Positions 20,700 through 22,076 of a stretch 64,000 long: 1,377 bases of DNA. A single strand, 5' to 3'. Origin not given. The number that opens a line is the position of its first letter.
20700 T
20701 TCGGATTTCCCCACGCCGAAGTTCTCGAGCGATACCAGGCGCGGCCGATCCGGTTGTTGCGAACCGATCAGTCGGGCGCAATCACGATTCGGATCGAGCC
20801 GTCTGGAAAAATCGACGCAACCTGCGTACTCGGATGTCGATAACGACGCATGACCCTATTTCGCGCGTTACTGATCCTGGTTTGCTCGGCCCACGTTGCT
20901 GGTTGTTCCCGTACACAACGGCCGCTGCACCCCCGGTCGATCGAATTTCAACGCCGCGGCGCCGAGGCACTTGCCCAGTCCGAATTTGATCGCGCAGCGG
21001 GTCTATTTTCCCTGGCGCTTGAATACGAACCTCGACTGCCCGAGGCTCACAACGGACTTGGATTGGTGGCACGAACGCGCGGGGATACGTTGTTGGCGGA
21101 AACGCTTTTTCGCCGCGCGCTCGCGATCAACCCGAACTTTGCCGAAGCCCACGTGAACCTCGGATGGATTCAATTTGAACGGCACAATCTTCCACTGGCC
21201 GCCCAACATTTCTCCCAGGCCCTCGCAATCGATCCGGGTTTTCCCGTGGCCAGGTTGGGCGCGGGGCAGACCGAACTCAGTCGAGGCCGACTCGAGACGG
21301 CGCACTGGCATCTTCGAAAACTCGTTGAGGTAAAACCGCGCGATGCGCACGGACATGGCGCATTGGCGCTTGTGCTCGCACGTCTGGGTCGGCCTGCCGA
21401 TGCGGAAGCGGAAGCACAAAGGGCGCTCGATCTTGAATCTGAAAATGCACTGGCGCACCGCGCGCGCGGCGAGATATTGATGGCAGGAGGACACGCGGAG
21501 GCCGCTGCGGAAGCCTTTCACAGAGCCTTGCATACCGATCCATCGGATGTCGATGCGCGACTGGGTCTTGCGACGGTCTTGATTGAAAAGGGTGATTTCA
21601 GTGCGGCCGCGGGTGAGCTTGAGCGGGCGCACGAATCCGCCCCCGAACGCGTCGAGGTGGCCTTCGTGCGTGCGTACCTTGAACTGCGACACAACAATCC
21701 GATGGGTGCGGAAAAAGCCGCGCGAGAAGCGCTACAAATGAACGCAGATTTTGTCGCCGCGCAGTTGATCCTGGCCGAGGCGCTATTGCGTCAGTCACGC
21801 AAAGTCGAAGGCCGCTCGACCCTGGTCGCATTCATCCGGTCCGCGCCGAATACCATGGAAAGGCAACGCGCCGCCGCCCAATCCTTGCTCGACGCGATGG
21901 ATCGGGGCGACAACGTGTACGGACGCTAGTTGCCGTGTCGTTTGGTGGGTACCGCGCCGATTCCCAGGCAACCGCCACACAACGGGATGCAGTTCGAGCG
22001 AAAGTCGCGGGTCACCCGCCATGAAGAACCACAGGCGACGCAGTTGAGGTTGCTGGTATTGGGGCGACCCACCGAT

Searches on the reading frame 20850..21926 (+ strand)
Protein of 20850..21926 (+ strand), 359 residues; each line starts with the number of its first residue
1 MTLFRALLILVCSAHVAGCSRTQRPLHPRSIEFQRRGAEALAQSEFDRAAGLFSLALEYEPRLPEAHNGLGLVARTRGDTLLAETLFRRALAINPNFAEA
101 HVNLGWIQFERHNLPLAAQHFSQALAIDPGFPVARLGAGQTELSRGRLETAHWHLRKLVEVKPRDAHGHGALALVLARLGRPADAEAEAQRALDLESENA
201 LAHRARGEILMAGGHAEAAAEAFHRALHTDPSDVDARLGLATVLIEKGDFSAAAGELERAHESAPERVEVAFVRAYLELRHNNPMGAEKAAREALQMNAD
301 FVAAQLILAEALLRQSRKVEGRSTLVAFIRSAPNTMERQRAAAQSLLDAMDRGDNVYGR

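Call 54: search_protein_families(library=pfam, proteins=[window:20850-21926:+], max_evalue=0.001)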
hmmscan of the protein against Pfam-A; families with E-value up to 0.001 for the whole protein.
window:20850-21926:+ (359 aa): 21 families
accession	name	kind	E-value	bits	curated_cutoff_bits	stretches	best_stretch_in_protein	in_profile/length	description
PF13432.12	TPR_16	-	4.1e-33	113.9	32.7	6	205-265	2-62/65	Tetratricopeptide repeat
PF14559.12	TPR_19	-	7.8e-29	100.2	25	2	210-269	1-60/68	Tetratricopeptide repeat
PF07719.23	TPR_2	-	5.6e-27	92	27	2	98-130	1-33/34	Tetratricopeptide repeat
PF13431.12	TPR_17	-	7.3e-25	85.6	24.4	1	86-117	1-32/34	Tetratricopeptide repeat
PF13414.12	TPR_11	-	2e-24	85.4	26.8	0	86-108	16-38/42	TPR repeat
PF00515.34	TPR_1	-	1.1e-23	82.4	27.8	2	98-131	1-34/34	Tetratricopeptide repeat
PF13428.12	TPR_14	-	1.8e-19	68.7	23.5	1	202-242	3-43/44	Tetratricopeptide repeat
PF23914.1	TPR_CcmH_CycH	-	2.8e-13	50.4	42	1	206-279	56-132/158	Cytochrome c-type biogenesis protein H TPR domain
PF24575.1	TPR_Slam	-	4.5e-13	50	35.2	1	197-255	44-102/104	Surface lipoprotein assembly modifier, N-terminal TPR repeats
PF13424.12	TPR_12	-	1.4e-12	48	30.1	1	67-128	6-75/77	Tetratricopeptide repeat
PF13181.12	TPR_8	-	9.5e-10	38.3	25.7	0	65-96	2-33/34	Tetratricopeptide repeat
PF13371.12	TPR_9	-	2.3e-09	37.5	35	1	209-277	4-72/73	Tetratricopeptide repeat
PF13174.12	TPR_6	-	7.6e-07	29.8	26.3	0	304-335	2-33/33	Tetratricopeptide repeat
PF25063.1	ARM_TT21_C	-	9.1e-07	29.4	35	0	207-302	102-198/209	Tetratricopeptide repeat protein 21 C-terminal ARM domain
PF25062.1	ARM_TT21_N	-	3.3e-06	27.5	40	0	171-266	105-200/222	Tetratricopeptide repeat protein 21 N-terminal ARM repeat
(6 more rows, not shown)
